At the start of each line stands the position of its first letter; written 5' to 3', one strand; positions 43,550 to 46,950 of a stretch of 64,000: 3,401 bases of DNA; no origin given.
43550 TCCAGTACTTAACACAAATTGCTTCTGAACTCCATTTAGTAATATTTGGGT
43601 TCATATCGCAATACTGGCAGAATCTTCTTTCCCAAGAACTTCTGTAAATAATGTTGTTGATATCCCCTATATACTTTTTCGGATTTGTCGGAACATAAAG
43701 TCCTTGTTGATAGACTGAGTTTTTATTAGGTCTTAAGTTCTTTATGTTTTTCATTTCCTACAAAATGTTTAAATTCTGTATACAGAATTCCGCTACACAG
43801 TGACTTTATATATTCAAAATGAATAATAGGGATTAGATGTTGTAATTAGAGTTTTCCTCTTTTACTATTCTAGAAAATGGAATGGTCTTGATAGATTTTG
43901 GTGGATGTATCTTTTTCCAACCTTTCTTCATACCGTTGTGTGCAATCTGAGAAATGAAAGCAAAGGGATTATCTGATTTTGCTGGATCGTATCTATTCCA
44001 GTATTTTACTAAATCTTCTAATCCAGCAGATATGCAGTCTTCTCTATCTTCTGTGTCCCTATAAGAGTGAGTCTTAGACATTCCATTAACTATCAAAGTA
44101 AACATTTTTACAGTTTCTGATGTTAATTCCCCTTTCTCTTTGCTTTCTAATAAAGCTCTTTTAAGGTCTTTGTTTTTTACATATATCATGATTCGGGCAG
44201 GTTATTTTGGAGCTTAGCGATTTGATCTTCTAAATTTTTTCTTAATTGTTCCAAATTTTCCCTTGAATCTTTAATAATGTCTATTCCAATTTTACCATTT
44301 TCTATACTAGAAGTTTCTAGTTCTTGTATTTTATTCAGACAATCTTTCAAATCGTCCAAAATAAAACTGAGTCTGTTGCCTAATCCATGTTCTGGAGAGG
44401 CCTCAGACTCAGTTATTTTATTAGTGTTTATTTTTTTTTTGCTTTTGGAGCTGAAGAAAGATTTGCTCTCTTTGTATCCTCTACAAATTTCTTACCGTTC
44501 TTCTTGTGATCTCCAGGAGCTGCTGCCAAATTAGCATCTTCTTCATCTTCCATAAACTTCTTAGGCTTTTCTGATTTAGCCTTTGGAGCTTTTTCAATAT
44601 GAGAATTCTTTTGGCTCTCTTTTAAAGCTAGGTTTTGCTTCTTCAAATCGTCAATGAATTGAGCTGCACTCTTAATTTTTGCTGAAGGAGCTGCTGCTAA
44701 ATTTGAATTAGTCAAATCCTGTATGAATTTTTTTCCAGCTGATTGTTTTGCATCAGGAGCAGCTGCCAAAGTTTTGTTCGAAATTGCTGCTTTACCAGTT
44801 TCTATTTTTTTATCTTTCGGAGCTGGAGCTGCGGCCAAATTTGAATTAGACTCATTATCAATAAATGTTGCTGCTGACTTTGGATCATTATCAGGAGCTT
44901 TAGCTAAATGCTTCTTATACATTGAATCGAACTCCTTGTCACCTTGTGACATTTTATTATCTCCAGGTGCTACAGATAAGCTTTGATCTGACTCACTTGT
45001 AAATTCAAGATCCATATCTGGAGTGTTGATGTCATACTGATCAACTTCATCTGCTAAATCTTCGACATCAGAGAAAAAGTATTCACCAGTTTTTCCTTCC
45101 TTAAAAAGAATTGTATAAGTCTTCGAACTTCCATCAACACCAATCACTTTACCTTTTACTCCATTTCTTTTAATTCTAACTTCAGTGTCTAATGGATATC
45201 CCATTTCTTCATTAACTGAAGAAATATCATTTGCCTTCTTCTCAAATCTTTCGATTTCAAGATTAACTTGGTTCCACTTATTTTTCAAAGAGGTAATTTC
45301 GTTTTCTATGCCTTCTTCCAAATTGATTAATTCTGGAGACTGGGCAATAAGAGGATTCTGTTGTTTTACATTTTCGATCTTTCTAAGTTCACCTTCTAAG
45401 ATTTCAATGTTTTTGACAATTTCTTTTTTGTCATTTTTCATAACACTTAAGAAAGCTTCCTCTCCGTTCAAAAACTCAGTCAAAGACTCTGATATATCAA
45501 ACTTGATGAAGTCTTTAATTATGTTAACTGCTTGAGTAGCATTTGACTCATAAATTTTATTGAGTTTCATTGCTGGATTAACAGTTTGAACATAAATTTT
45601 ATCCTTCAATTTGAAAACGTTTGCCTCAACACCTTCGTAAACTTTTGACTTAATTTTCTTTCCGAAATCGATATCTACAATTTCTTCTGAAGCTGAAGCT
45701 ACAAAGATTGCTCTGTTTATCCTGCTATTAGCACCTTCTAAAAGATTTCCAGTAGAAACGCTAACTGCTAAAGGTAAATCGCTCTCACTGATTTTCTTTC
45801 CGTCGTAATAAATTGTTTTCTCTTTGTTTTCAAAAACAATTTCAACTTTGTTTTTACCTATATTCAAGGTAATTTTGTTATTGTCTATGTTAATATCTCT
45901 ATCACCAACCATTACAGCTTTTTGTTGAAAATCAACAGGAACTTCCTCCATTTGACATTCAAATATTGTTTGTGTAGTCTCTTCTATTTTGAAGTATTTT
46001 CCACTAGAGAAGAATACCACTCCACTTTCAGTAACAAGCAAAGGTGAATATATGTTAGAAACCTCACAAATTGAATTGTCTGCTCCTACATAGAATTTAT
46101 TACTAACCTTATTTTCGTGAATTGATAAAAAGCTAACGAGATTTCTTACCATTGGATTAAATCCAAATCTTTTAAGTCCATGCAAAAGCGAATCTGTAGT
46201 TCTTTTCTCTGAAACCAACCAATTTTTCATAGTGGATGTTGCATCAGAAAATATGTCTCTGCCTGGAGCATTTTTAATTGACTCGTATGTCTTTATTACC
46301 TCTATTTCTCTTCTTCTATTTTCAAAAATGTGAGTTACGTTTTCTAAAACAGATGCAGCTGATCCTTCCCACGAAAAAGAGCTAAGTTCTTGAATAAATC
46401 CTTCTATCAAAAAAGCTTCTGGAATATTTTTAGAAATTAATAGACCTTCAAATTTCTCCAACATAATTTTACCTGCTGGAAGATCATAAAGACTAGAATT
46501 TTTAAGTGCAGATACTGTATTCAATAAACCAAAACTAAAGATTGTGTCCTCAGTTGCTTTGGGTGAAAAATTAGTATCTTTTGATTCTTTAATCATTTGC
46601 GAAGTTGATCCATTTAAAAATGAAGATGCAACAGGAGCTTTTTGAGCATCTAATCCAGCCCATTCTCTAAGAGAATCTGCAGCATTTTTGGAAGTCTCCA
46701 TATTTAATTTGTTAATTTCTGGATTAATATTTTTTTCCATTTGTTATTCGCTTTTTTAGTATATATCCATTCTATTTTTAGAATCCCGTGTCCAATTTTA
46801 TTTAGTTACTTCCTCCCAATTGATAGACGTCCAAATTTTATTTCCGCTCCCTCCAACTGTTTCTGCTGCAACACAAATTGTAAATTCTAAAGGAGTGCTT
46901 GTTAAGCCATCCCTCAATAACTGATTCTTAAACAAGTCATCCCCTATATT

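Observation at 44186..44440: Candidate -1 programmed frameshift plus hairpin linking a virion protein to the late sigma factor gene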

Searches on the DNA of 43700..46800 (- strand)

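Call 7: search_dna_similar(query=window:43700-46800:-, collection=phages, mode=distant, max_rows=40)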
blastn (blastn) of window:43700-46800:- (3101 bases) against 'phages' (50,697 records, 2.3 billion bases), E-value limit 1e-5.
Records with a match: 1; places in all: 1; records where one place covers at least 80% of the query: 0.
Best place of each record, by identity: 60-80% 1.
By first word of the organism name: uncultured 1.
By host as written in the record: - 1.
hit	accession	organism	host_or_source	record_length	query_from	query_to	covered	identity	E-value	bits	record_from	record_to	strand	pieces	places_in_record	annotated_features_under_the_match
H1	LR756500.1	uncultured phage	metagenomic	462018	2748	2843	3%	77.8%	5e-11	77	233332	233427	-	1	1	record has no annotation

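Call 81: search_rna_families(source=window, start=44100, end=44600, threshold=evalue, max_evalue=1)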
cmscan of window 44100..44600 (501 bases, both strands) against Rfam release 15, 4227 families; matches with E-value up to 1: 0.
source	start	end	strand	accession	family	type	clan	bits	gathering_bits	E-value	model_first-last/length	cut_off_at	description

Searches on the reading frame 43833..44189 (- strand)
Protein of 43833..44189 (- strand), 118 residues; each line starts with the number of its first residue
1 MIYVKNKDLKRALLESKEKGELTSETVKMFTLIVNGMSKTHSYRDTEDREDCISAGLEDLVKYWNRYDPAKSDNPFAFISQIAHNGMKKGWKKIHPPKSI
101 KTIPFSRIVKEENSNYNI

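Call 6: search_protein_families(library=phrogs, proteins=[window:43833-44189:-], max_evalue=0.01)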
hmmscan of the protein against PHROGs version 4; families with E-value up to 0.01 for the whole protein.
window:43833-44189:- (118 aa): 1 family
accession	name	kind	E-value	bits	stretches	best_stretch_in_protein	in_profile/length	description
phrog_234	-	transcription regulation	1.2e-15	59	1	7-109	25-127/181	late sigma transcription factor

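Call 39: search_protein_families(library=pfam, proteins=[window:43833-44189:-], max_evalue=0.1)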
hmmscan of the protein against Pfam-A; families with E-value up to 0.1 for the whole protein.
window:43833-44189:- (118 aa): 1 family
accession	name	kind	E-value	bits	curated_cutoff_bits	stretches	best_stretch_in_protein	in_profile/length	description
PF04542.20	Sigma70_r2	-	2.7e-06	27.5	24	1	43-93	17-67/71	Sigma-70 region 2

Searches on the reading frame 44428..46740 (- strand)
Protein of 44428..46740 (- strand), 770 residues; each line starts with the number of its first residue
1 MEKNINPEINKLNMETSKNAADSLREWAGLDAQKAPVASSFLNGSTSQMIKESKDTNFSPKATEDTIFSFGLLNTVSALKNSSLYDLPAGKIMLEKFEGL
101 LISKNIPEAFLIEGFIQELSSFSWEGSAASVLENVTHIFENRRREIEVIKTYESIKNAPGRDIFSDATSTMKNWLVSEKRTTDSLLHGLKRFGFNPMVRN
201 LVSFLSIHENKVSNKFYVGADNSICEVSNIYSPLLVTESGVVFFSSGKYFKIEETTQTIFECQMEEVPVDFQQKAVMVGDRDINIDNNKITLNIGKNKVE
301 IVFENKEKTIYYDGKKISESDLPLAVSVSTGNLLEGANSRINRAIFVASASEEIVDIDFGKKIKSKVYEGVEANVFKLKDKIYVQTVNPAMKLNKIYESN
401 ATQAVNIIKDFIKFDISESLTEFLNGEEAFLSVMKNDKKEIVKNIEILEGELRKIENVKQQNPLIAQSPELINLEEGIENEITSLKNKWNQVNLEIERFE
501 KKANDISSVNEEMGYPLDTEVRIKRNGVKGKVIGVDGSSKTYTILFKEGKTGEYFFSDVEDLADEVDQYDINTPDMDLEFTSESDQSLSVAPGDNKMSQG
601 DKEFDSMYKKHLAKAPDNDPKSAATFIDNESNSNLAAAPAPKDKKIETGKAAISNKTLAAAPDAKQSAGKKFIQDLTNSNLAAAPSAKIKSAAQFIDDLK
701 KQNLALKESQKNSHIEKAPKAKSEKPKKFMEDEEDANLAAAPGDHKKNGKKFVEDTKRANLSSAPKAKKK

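Call 6: search_protein_families(library=phrogs, proteins=[window:44428-46740:-], max_evalue=0.01)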
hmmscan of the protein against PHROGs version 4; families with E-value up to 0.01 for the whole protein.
window:44428-46740:- (770 aa): 0 families

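Call 9: find_related_loci(query=window:44428-46740:-, collection=viral_contigs, flank=3000)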
Query window:44428-46740:- (770 aa) in viral_contigs; peptide patterns used: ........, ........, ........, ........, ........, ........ (x = any residue, [..] = any of these).
51 stretches matched a pattern; 41 encode a relative of the query (tblastn E <= 1e-3); 40 distinct loci.
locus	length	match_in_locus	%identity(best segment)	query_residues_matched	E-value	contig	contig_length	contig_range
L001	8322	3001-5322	67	1-770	0e+0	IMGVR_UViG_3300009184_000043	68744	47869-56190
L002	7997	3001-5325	67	1-770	0e+0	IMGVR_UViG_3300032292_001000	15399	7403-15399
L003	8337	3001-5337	66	1-770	0e+0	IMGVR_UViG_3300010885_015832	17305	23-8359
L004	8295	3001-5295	66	1-761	0e+0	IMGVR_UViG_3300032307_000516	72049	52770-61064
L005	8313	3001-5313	65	1-765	0e+0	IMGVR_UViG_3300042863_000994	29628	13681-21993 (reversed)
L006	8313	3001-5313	65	1-765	0e+0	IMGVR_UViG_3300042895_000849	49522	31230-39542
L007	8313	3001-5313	65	1-765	0e+0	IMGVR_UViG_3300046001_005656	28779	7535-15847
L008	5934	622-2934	65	1-765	0e+0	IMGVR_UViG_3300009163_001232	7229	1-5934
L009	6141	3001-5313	65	1-762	0e+0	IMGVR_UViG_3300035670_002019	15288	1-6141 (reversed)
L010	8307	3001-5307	65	1-770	0e+0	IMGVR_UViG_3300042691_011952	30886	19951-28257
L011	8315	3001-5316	65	1-770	0e+0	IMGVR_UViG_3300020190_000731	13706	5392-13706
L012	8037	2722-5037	64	1-770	0e+0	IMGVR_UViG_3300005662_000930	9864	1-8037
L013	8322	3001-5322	67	1-770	0e+0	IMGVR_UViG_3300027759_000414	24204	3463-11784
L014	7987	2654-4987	64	1-770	0e+0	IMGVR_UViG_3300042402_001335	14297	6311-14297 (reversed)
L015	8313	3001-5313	64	1-770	0e+0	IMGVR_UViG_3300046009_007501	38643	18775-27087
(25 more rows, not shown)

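Call 26: find_homologous_proteins(query=window:44428-46740:-, region=1-770)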
Query window:44428-46740:-, residues 1-770 (770 aa): 147 proteins with E <= 0.001 among 8000 candidates; the best 120 are listed.
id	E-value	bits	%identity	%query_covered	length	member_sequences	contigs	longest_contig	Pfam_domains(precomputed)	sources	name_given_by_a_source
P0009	0.0e+0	1658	100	100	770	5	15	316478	-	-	-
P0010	0.0e+0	1481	88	100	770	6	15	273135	-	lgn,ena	-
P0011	0.0e+0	1469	87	100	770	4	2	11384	-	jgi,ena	jgi:hypothetical protein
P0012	0.0e+0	1389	82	100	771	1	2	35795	-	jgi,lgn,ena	jgi:hypothetical protein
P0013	0.0e+0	1337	79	100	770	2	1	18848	-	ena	-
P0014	0.0e+0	1132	67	100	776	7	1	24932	-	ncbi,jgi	jgi:hypothetical protein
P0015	0.0e+0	1130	67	100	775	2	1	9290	-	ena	-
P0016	0.0e+0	1129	68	100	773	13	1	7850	-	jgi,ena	jgi:hypothetical protein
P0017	0.0e+0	1125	67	100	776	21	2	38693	-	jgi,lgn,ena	jgi:hypothetical protein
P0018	0.0e+0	1122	67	100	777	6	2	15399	-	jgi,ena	-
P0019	0.0e+0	1121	67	99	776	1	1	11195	-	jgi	jgi:hypothetical protein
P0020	0.0e+0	1111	66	100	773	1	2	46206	-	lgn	-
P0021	0.0e+0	1109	67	100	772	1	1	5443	-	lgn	-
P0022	0.0e+0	1107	67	100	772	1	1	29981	-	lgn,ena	-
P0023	0.0e+0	1102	66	99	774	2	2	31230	-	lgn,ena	-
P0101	3.6e-217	741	48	100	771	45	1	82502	-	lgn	-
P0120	5.7e-173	595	43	100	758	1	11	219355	-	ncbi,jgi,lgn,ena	-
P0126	1.1e-168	581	42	100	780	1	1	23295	-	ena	-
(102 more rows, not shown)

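Call 27: find_encoding_contigs(protein=P0120, flank=2500, max_places=2)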
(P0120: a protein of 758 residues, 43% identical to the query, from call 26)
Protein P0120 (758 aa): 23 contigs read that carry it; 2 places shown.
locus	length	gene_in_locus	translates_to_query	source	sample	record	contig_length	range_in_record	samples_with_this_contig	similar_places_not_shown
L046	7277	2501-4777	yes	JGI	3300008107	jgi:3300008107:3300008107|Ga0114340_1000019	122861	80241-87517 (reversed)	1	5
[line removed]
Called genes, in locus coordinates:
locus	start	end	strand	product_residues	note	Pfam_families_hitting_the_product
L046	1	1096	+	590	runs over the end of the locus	-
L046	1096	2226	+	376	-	PF21722:Gly_rich_2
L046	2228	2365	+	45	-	-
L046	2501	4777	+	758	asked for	-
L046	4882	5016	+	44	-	-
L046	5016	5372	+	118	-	PF04542:Sigma70_r2 (weak)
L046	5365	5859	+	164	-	PF08722:Tn7_TnsA-like_N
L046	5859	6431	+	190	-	PF26869:Phage_T4_gp2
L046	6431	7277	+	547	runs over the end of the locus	PF07230:Portal_T4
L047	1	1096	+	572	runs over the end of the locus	-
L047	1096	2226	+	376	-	PF21722:Gly_rich_2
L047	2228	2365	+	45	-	-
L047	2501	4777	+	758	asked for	-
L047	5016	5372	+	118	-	PF04542:Sigma70_r2 (weak)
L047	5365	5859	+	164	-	PF08722:Tn7_TnsA-like_N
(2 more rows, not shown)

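Call 28: find_encoding_contigs(protein=P0126, flank=2500, max_places=2)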
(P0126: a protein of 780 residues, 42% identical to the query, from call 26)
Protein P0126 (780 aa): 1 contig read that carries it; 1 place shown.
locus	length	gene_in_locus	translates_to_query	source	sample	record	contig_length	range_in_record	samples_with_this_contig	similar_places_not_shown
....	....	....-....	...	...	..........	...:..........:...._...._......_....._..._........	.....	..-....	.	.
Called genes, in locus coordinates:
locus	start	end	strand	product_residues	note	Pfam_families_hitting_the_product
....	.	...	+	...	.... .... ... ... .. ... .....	?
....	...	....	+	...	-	-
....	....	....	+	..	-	-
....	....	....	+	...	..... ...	-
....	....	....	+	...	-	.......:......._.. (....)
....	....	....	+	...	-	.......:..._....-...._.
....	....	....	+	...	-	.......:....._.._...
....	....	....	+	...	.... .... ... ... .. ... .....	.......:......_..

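Call 29: find_encoding_contigs(protein=P0101, flank=2500, max_places=2)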
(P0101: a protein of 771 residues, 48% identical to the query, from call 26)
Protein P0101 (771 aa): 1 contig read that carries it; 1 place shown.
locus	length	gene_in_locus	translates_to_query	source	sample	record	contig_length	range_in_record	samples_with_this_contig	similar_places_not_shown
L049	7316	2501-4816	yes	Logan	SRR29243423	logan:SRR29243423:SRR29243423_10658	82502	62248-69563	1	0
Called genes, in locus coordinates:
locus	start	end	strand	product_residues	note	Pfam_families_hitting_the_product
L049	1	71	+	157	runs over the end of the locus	-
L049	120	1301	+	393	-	-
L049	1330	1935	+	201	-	-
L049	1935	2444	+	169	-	-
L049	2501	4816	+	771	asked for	-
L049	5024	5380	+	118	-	-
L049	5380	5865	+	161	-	PF08722:Tn7_TnsA-like_N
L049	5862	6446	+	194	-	PF26869:Phage_T4_gp2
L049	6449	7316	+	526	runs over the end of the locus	PF07230:Portal_T4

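Call 31: find_related_loci(query=P0101, collection=viral_contigs, flank=1500)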
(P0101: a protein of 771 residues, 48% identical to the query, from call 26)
Query P0101 (771 aa) in viral_contigs; peptide patterns used: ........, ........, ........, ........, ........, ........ (x = any residue, [..] = any of these).
11 stretches matched a pattern; 6 encode a relative of the query (tblastn E <= 1e-3); 5 distinct loci.
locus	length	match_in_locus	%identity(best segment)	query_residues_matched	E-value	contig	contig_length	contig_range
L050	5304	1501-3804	97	1-768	0e+0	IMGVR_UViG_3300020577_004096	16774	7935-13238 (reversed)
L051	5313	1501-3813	93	1-771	0e+0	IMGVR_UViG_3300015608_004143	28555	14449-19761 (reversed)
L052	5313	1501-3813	93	1-771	0e+0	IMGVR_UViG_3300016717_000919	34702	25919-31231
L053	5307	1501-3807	78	1-771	0e+0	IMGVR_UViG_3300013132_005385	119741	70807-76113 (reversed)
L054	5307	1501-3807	78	1-771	0e+0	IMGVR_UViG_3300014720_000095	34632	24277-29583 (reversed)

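Call 32: find_related_loci(query=P0120, collection=viral_contigs, flank=1500)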
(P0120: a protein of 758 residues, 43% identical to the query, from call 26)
Query P0120 (758 aa) in viral_contigs; peptide patterns used: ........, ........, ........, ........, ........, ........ (x = any residue, [..] = any of these).
44 stretches matched a pattern; 24 encode a relative of the query (tblastn E <= 1e-3); 22 distinct loci.
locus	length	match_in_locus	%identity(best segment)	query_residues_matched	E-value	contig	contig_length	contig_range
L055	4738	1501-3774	100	1-758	0e+0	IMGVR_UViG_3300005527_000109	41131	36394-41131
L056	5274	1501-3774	100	1-758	0e+0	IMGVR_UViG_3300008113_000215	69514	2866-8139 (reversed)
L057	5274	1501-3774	100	1-758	0e+0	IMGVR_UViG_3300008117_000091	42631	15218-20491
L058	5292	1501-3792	67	1-749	0e+0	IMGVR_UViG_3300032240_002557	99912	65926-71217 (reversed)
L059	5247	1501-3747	69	1-758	0e+0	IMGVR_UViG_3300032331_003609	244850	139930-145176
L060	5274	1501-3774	100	1-758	0e+0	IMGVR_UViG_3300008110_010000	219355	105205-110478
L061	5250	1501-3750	69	1-758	0e+0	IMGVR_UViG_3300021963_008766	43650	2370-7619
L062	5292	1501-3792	67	1-749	0e+0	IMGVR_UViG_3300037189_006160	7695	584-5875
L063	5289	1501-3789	67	1-749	0e+0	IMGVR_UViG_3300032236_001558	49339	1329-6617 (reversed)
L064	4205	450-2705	68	1-758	0e+0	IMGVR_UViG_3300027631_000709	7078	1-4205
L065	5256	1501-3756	67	1-758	0e+0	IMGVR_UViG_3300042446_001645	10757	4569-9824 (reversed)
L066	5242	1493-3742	67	1-758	0e+0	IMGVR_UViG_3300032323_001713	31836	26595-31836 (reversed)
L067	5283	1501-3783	62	1-749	0e+0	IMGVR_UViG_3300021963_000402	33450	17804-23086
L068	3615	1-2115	66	46-758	0e+0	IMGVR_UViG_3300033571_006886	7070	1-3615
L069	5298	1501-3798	60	1-758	0e+0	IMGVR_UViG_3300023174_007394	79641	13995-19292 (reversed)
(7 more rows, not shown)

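Call 39: search_protein_families(library=pfam, proteins=[window:44428-46740:-], max_evalue=0.1)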
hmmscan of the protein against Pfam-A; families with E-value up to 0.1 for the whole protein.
window:44428-46740:- (770 aa): 0 families

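Call 67: search_dna_similar(query=window:44431-46740:-, collection=phages, mode=protein, max_rows=30)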
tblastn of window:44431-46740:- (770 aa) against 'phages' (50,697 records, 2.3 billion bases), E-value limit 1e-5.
Records with a match: 1; places in all: 1; records where one place covers at least 80% of the query: 0.
Best place of each record, by identity: <60% 1.
By first word of the organism name: uncultured 1.
By host as written in the record: - 1.
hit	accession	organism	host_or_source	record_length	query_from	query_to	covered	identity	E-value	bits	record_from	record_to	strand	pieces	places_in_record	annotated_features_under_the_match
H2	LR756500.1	uncultured phage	metagenomic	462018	107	449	45%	24.6%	4e-13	79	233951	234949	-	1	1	record has no annotation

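Call 69: get_annotated_region(hit=H2, flank=1800)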
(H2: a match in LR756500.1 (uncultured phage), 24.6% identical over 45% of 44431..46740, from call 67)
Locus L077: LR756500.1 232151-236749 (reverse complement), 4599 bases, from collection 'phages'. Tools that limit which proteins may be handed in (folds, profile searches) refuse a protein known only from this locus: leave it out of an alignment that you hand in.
description: uncultured phage genome assembly, chromosome: 1.
organism: uncultured phage (NCBI taxid 278008)
taxonomy: Viruses; environmental samples
host: -; source: metagenomic; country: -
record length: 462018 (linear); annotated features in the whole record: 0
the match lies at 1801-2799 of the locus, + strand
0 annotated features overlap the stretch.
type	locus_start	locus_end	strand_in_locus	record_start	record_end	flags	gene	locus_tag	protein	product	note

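Call 74: predict_structure(alignment_id=A3)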
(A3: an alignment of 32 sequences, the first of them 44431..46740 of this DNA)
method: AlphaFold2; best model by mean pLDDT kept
length: 770 residues; sequences in the alignment: 32
mean_pLDDT: 64.1   pTM: 0.38
mean pLDDT of the five models: 64.1, 63.9, 63.7, 62.6, 59.2
residues with pLDDT >= 90: 8; 70-90: 411; 50-70: 106; < 50: 245
segments of 3 or more residues with pLDDT < 50: 1-5, 27-64, 210-214, 508-512, 566-601, 611-693, 701-758, 760-770
pLDDT, mean of each block of 10 residues (from residue 1): 52 73 50 36 37 39 58 83 84 87 83 87 81 86 85 80 77 78 74 75 68 51 72 78 83 79 78 77 76 80 77 81 71 58 77 76 78 83 82 78 82 73 70 83 89 87 80 88 89 78 55 59 78 70 77 79 50 32 30 33 54 38 32 32 29 32 34 39 41 49 40 37 38 37 35 43 40
secondary structure, 60 per line:
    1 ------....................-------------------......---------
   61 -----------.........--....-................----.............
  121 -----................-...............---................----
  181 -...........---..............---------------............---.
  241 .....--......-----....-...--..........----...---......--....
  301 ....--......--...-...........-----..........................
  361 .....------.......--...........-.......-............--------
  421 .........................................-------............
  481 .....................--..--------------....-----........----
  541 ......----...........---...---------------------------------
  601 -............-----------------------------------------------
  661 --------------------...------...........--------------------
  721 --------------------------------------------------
elements in order (helices of 4 or more, strands of 3 or more residues): H7-26 H46-51 H72-80 H83-86 H88-103 H108-120 H126-141 H143-157 H161-176 H182-192 H196-209 E225-236 E240-245 E248-253 E259-262 H269-278 E283-285 E289-294 E297-304 E307-312 E315-317 H319-329 H335-353 E354-365 E372-378 E381-388 E393-399 H401-412 H421-461 H469-501 E520-523 E529-536 E541-546 E551-555 E559-561 H602-613 H690-700

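Call 78: fold_search(model_id=the predicted structure, library=pdb)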
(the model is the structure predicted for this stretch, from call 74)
No match with E <= 0.001 here; weaker rows may still be real.
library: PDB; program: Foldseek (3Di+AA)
matches with E <= 10: 500; with E <= 0.001: 0
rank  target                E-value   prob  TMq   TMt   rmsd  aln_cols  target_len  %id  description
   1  8s1u_H                3.9e-03  0.80  0.09  0.12  19.1       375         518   10  YlmH bound to stalled 50S subunits with RqcH and PtRNA (released 2024-06-12)
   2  8ram_Z                5.3e-03  0.51  0.06  0.10  23.3       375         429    9  Structure of Sen1 bound RNA Polymerase II pre-termination complex (released 2024-10-30)
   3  8i6v_D                6.2e-03  0.23  0.08  0.09  34.3       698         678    8  Cryo-EM structure of the polyphosphate polymerase VTC complex(Vtc4/Vtc3/Vtc1) (released 2023-03-01)
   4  7aqc_R                9.5e-03  0.47  0.10  0.12  20.5       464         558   10  Structure of the bacterial RQC complex (Decoding State) (released 2020-11-25)
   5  7aqd_R                1.2e-02  0.47  0.09  0.14  21.7       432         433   10  Structure of the bacterial RQC complex (Translocating State) (released 2020-11-25)
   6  5iig                  1.2e-02  0.10  0.06  0.09  25.9       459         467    9  Structure of the SPX-TTM domain fragment of the yeast inorganic polyphophate polymerase Vtc4 (form A). (released 2016-04-27)
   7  4nv8_B                1.5e-02  0.25  0.07  0.16  18.9       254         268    7  Crystal Structure of Mesorhizobium Loti Arylamine N-acetyltransferase F42W Mutant (released 2015-01-21)
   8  8rap_Z                1.6e-02  0.38  0.06  0.10  21.8       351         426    9  Structure of Sen1-ADP.BeF3 bound RNA Polymerase II pre-termination complex (released 2024-10-30)
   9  2heq_MODEL_1_A        2.3e-02  1.00  0.07  0.54   9.0        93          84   17  NMR Structure of Bacillus subtilis protein YorP, Northeast Structural Genomics Target SR399. (released 2006-08-15)
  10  3oym_A                2.3e-02  0.30  0.06  0.12  23.3       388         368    8  Crystal structure of the PFV N224H mutant intasome bound to manganese (released 2010-11-17)
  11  4nv7_B                2.5e-02  0.20  0.07  0.15  19.5       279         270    8  Crystal Structure of Mesorhizobium Loti Arylamine N-acetyltransferase 1 In Complex With CoA (released 2015-01-21)
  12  4nv7_A                2.7e-02  0.16  0.06  0.14  20.0       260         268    7  Crystal Structure of Mesorhizobium Loti Arylamine N-acetyltransferase 1 In Complex With CoA (released 2015-01-21)
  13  5ft1_I                2.7e-02  0.09  0.05  0.12  23.4       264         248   11  Crystal structure of gp37(Dip) from bacteriophage phiKZ bound to RNase E of Pseudomonas aeruginosa (released 2016-08-03)
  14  2e5q_MODEL_1_A        3.3e-02  1.00  0.06  0.69   4.7        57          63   16  Solution structure of the TUDOR domain of PHD finger protein 19, isoform b [Homo sapiens] (released 2007-06-26)
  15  5frm_A                3.5e-02  0.21  0.06  0.12  23.0       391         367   10  Crystal structure of the Prototype Foamy Virus (PFV) intasome in complex with magnesium and the INSTI XZ384 (compound  (released 2016-02-17)
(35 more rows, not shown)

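Call 79: fold_search(model_id=the predicted structure, library=viral)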
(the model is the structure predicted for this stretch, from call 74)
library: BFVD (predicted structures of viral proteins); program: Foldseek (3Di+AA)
matches with E <= 10: 500; with E <= 0.001: 17
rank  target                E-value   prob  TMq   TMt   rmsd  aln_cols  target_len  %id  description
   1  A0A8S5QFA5            1.1e-24  1.00  0.33  0.50  15.5       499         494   16  Uncharacterized protein (Fragment) [Myoviridae sp. ctn8H20]
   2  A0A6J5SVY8            3.5e-22  1.00  0.38  0.53  13.9       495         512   20  Uncharacterized protein [uncultured Caudovirales phage]
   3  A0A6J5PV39            3.5e-20  1.00  0.40  0.54   6.8       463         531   22  Uncharacterized protein [uncultured Caudovirales phage]
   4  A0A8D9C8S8            2.6e-17  1.00  0.24  0.41  17.9       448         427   15  Uncharacterized protein [uncultured marine phage]
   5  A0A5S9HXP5            3.5e-17  1.00  0.28  0.43  13.9       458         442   15  Uncharacterized protein [Tenacibaculum phage PTm1]
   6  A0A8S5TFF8            1.8e-16  1.00  0.23  0.40  20.0       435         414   15  Uncharacterized protein [Phage sp. ctL4h4]
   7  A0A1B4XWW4            1.3e-10  1.00  0.15  0.13  36.4       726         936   13  DNA ligase 1 [Tenacibaculum phage pT24]
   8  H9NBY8                1.2e-04  0.75  0.09  0.13  27.2       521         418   16  (no name in the UniProt tables at hand)
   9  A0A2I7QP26            1.4e-04  0.41  0.06  0.07  34.7       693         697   11  (no name in the UniProt tables at hand)
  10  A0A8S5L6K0            1.7e-04  0.98  0.13  0.14  26.8       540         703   13  Uncharacterized protein [Myoviridae sp. ctA4D8]
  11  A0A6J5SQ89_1          4.8e-04  0.30  0.08  0.05  46.1       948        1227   11  Large polyvalent protein associated domain-containing protein [uncultured Caudovirales phage]
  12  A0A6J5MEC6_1          5.0e-04  0.44  0.09  0.08  31.7       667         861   10  Uncharacterized protein [uncultured Caudovirales phage]
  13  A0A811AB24            5.3e-04  0.33  0.08  0.11  22.4       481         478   12  (no name in the UniProt tables at hand)
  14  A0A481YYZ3            6.2e-04  0.35  0.07  0.06  38.6       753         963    9  Putative hemagglutinin [Mimivirus LCMiAC01]
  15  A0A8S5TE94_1          6.5e-04  0.72  0.10  0.08  25.8       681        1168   10  Type I restriction enzyme [Podoviridae sp. ctzXp5]
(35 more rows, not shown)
